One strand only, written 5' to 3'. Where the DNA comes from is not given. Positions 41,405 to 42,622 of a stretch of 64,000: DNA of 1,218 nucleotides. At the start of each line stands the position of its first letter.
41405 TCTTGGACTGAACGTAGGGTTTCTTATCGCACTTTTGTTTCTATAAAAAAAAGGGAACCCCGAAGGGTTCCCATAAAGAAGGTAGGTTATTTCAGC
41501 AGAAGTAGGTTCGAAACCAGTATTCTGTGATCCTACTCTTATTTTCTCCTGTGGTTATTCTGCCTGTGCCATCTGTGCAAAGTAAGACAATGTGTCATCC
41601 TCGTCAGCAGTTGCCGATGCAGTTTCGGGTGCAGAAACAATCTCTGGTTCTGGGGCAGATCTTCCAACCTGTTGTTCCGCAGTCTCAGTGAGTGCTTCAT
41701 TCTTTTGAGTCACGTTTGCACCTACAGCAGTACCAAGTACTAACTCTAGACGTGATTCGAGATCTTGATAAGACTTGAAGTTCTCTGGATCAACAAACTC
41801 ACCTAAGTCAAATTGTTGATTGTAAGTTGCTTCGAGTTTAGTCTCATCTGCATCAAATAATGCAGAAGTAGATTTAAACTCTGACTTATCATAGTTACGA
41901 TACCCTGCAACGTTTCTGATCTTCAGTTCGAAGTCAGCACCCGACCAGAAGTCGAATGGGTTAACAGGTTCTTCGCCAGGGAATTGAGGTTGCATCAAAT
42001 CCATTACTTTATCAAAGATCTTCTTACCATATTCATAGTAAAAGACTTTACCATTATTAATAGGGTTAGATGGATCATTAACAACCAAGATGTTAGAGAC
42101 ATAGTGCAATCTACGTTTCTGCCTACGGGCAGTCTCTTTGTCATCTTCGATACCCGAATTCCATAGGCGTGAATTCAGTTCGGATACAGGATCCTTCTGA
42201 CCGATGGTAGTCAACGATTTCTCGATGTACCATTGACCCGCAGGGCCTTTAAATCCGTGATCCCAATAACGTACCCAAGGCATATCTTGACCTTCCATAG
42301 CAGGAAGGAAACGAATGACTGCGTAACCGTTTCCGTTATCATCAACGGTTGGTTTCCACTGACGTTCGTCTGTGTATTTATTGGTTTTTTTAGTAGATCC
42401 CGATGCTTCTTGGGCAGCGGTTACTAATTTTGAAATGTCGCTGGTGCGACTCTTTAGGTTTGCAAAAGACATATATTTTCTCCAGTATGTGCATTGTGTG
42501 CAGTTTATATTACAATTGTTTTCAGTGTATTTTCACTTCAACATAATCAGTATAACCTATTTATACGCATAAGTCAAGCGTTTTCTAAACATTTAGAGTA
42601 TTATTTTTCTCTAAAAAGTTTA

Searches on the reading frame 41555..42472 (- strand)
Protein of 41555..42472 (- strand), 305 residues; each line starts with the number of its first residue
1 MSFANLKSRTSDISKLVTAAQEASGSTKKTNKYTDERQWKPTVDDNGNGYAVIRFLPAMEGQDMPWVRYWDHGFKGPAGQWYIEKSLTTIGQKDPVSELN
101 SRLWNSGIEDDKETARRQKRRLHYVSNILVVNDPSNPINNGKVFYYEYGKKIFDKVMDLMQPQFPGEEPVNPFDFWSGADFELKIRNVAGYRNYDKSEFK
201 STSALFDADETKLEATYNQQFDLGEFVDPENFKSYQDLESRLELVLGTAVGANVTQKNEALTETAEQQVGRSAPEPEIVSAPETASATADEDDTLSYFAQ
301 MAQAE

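Call 6: search_protein_families(library=pfam, proteins=[window:41555-42472:-], max_evalue=0.01)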
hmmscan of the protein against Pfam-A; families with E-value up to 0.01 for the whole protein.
window:41555-42472:- (305 aa): 1 family
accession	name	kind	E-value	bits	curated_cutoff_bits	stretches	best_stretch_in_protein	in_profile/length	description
PF08804.16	gp32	-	2.7e-40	139.1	26.8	1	47-245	1-207/208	gp32 DNA binding protein like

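Call 7: search_protein_families(library=phrogs, proteins=[window:41555-42472:-], max_evalue=0.01)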
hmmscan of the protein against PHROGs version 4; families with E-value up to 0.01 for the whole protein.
window:41555-42472:- (305 aa): 3 families
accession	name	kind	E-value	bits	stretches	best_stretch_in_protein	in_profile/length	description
phrog_224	-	DNA, RNA and nucleotide metabolism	5.3e-109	365.9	1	1-302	1-316/318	single strand DNA binding protein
phrog_1764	-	unknown function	3.6e-45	155.7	1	19-294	11-295/391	unknown function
phrog_1192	-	DNA, RNA and nucleotide metabolism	3.1e-15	57.5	1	13-292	5-281/326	single strand DNA binding protein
